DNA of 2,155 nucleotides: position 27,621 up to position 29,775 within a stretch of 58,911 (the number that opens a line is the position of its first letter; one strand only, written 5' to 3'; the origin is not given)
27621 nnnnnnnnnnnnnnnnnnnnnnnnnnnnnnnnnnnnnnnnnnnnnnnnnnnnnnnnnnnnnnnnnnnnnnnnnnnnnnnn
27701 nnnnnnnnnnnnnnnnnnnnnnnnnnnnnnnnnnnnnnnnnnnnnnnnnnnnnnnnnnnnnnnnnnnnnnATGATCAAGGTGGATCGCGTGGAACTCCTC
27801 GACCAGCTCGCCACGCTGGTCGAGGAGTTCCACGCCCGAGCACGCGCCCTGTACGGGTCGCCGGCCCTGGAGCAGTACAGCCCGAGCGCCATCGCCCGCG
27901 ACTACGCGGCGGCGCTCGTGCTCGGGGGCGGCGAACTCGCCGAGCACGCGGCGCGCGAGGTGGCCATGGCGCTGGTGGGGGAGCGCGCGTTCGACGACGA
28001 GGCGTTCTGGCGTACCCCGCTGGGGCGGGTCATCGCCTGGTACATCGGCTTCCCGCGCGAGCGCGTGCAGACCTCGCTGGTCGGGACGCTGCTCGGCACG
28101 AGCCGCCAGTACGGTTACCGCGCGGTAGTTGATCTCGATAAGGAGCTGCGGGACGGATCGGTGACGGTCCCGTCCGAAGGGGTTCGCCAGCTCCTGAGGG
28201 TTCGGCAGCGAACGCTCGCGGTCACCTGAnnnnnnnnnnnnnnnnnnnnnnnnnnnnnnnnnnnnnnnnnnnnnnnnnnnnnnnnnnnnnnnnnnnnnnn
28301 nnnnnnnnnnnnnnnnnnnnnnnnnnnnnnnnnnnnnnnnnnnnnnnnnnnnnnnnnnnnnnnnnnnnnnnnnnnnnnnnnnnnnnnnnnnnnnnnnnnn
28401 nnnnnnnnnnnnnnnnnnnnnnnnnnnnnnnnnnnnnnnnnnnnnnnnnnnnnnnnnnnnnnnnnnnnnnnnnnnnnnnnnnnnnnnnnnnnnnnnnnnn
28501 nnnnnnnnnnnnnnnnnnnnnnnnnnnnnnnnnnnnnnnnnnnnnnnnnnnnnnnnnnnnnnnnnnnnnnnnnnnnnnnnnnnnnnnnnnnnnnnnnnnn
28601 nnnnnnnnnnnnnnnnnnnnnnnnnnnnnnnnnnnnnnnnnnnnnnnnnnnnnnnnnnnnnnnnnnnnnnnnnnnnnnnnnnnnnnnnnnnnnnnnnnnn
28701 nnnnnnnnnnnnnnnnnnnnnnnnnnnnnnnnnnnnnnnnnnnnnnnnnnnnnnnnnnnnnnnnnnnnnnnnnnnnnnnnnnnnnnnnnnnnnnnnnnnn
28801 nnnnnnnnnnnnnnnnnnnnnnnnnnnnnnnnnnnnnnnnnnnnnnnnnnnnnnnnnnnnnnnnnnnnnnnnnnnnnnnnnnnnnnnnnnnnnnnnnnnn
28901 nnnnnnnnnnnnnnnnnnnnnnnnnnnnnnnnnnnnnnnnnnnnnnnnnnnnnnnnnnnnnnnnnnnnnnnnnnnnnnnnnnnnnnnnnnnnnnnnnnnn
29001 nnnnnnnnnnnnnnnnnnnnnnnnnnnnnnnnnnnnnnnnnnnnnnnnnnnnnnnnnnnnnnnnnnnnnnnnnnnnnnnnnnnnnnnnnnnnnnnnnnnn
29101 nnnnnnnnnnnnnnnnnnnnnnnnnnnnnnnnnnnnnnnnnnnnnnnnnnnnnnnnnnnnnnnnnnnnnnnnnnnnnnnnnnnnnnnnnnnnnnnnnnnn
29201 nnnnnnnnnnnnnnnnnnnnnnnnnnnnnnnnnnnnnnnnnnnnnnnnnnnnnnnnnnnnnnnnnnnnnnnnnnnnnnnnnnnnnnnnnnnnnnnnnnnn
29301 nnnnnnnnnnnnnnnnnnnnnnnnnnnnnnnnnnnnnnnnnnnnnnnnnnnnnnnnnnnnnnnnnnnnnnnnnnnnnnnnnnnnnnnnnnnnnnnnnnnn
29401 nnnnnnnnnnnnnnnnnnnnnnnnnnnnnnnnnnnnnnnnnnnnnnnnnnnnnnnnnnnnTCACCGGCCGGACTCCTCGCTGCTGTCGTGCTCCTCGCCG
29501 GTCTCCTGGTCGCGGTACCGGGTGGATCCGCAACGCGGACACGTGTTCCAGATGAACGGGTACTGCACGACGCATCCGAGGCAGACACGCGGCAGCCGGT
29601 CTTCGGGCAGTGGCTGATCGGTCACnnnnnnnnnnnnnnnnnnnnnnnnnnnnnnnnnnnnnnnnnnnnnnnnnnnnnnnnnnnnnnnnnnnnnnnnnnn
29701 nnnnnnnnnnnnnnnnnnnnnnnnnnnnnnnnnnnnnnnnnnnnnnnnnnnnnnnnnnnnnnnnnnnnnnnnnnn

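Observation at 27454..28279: Two-gene plus-strand cassette inside the late structural operon, driven by a copy of an early-region regulatory module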

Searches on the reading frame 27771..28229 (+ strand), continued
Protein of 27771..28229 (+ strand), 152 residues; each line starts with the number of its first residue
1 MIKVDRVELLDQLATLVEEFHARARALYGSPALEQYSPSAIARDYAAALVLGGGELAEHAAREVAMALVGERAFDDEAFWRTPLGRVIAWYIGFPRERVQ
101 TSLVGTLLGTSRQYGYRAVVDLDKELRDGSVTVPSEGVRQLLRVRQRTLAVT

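Call 104: find_homologous_proteins(query=A1, max_evalue=0.0001)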
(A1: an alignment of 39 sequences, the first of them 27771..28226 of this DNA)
Query A1 (39 sequences) (152 aa, profile of the alignment): 124 proteins with E <= 0.0001 among 8000 candidates; the best 120 are listed.
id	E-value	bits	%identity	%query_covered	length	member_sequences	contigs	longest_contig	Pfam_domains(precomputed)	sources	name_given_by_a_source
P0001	9.3e-41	158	97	100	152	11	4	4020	-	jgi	jgi:hypothetical protein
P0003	1.3e-39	154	86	89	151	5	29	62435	-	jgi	jgi:hypothetical protein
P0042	3.6e-38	149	31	73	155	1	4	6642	-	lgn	-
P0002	3.5e-36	143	84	100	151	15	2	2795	-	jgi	jgi:hypothetical protein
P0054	1.7e-34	137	32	50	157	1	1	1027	-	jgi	jgi:hypothetical protein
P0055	6.3e-33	132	35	63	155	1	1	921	-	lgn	-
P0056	6.6e-33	132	39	92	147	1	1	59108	-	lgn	-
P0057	2.3e-32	130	37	95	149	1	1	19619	-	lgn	-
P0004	9.6e-31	125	82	89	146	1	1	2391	-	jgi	jgi:hypothetical protein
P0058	6.6e-29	119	39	57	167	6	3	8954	-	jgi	jgi:hypothetical protein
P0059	2.6e-28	117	40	59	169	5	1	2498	-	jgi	jgi:hypothetical protein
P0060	2.8e-28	117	39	57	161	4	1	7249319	-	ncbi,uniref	ncbi:hypothetical protein [Krasilnikovia sp. MM14-A1004]|uniref:hypothetical protein n=1 Tax=Krasiln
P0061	6.8e-28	116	41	51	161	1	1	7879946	-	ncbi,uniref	ncbi:hypothetical protein [Krasilnikovia sp. MM14-A1259]|uniref:hypothetical protein n=1 Tax=Krasiln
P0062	9.1e-28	115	36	94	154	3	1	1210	-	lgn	-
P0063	1.0e-27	115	46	59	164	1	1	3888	-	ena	-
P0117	4.4e-25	107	34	97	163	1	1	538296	-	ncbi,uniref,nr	ncbi:hypothetical protein [Actinoplanes sp. M2I2]|uniref:hypothetical protein n=1 Tax=Actinoplanes s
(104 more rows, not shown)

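Call 105: find_encoding_contigs(protein=P0117, flank=10000, max_places=2)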
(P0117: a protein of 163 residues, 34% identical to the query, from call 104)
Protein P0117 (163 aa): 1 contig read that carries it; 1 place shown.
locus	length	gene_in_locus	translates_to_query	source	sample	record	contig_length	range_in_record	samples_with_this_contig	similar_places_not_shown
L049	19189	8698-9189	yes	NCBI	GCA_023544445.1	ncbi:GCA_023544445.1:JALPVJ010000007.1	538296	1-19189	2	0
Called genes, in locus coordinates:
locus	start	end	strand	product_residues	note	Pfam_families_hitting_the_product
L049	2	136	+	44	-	?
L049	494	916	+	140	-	PF02580:Tyr_Deacylase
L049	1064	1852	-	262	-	PF07070:Spo0M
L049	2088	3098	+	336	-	PF00140:Sigma70_r1_2, PF04542:Sigma70_r2, PF04539:Sigma70_r3, PF04545:Sigma70_r4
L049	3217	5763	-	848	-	PF13302:Acetyltransf_3, PF00583:Acetyltransf_1, PF13508:Acetyltransf_7 (weak), PF13380:CoA_binding_2, PF13607:Succ_CoA_lig, PF13549:ATP-grasp_5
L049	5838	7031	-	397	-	PF00850:Hist_deacetyl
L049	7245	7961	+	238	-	PF01325:Fe_dep_repress, PF12802:MarR_2 (weak), PF02742:Fe_dep_repr_C, PF04023:FeoA, PF18357:DtxR (weak)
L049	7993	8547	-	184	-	-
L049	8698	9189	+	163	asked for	-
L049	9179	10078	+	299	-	PF00561:Abhydrolase_1, PF00975:Thioesterase, PF12146:Hydrolase_4, PF12697:Abhydrolase_6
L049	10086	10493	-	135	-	PF10604:Polyketide_cyc2 (weak), PF08327:AHSA1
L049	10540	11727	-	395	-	PF07690:MFS_1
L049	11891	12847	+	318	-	PF02369:Big_1 (faint), PF10670:DUF4198 (faint), PF11974:bMG3 (faint), PF13620:CarboxypepD_reg, PF13715:CarbopepD_reg_2 (faint), PF17789:MG4 (faint), PF13620:CarboxypepD_reg, PF17210:SdrD_B (weak), +2 more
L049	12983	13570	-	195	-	-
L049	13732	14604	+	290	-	PF00089:Trypsin, PF13365:Trypsin_2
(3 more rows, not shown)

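Call 106: find_encoding_contigs(protein=P0056, flank=10000, max_places=2)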
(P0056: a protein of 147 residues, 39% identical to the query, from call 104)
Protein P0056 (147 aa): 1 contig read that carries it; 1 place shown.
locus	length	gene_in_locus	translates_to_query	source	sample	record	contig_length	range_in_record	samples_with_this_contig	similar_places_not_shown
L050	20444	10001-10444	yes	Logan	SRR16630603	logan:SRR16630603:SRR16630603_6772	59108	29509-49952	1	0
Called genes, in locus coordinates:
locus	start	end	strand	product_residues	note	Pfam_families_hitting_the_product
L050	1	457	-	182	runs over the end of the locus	-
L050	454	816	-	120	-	-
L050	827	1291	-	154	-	-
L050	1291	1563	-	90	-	-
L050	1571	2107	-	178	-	-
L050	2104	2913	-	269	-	-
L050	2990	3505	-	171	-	-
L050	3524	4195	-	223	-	-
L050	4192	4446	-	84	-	-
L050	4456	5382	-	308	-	-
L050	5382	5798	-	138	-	-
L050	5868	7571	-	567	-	-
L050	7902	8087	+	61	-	-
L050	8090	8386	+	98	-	-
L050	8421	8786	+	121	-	-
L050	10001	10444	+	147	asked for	-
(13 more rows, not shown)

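Call 109: find_related_loci(query=P0117, collection=genome_contigs, flank=1500)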
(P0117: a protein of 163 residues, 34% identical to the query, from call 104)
Query P0117 (163 aa) in genome_contigs; peptide patterns used: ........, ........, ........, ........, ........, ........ (x = any residue, [..] = any of these).
569 stretches matched a pattern; 53 encode a relative of the query (tblastn E <= 1e-3); 53 distinct loci.
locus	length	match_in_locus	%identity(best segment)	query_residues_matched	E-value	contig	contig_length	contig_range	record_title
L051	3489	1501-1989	99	1-163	1e-102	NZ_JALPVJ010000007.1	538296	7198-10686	Actinoplanes sp. M2I2 NNNNNNNNNN1, whole genome shotgun sequence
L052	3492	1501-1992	82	1-163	5e-81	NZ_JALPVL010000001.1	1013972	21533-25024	Paractinoplanes maris strain M4I6 Scaffold1, whole genome shotgun sequence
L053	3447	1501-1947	79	1-149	1e-72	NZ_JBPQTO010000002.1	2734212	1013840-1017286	Actinoplanes sp. URMC 104 contig_2, whole genome shotgun sequence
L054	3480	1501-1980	75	3-163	2e-71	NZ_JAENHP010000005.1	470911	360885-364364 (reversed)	Paractinoplanes ovalisporus strain LDG1-06 NODE_5_length_470911_cov_28.292157, whole genome shotgun sequence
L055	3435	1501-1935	77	4-148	5e-68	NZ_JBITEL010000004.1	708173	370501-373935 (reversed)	Actinoplanes sp. NPDC051343 NPDC051343_128_F3.ctg-0004, whole genome shotgun sequence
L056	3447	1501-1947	82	1-149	2e-67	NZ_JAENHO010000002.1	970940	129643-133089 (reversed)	Paractinoplanes lichenicola strain LDG1-01 NODE_2_length_970940_cov_31.930735, whole genome shotgun sequence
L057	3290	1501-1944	70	4-151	1e-64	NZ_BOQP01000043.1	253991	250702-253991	Winogradskya consettensis strain NBRC 14913 sequence043, whole genome shotgun sequence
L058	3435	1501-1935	70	3-147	9e-64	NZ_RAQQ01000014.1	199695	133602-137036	Micromonospora globbae strain WPS1-2 contig0014, whole genome shotgun sequence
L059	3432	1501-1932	68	3-146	1e-61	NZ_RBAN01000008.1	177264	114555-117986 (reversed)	Micromonospora costi strain CS1-12 contig0008, whole genome shotgun sequence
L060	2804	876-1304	69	5-147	1e-61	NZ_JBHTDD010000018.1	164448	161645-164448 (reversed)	Plantactinospora sp. GCM10030261 strain CPCC 206446 spades_K_25_97_18, whole genome shotgun sequence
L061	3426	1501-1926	66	5-146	4e-61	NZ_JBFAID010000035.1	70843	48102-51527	Micromonospora sp. NPDC050686 NPDC050686_39_G5.ctg-0035, whole genome shotgun sequence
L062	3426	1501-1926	68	5-146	1e-60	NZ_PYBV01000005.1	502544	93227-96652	Micromonospora arborensis strain NRRL 8041 Micromonospora_arborensis_8041_contig_5, whole genome shotgun sequence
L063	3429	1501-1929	68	4-146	1e-60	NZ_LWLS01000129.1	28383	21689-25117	Micromonospora sp. CB01531 scaffold81, whole genome shotgun sequence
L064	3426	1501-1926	68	5-146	5e-60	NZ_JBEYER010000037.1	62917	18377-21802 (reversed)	Micromonospora sp. NPDC007271 NPDC007271_112_H7.ctg-0037, whole genome shotgun sequence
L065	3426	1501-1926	66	5-146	7e-60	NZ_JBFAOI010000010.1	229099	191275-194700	Micromonospora sp. NPDC049645 NPDC049645_104_B4.ctg-0010, whole genome shotgun sequence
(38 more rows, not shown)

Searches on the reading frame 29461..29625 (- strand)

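Call 9: search_protein_families(library=pfam, proteins=[window:29461-29625:-], max_evalue=0.1)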
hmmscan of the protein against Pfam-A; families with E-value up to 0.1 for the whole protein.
window:29461-29625:- (54 aa): 3 families
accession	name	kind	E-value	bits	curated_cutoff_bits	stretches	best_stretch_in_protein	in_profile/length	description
PF08271.17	Zn_Ribbon_TF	-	0.0054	16.7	29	1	28-44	2-19/43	TFIIB zinc-binding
PF12773.13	DZR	-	0.019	15.6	27.3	1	11-33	22-45/45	Double zinc ribbon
PF17848.7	Zn_ribbon_ACC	-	0.056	14.1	24.5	1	26-38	1-13/26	Acetyl-CoA carboxylase zinc finger domain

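Call 10: search_protein_families(library=phrogs, proteins=[window:29461-29625:-], max_evalue=0.1)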
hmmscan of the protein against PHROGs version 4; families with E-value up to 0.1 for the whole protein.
window:29461-29625:- (54 aa): 0 families
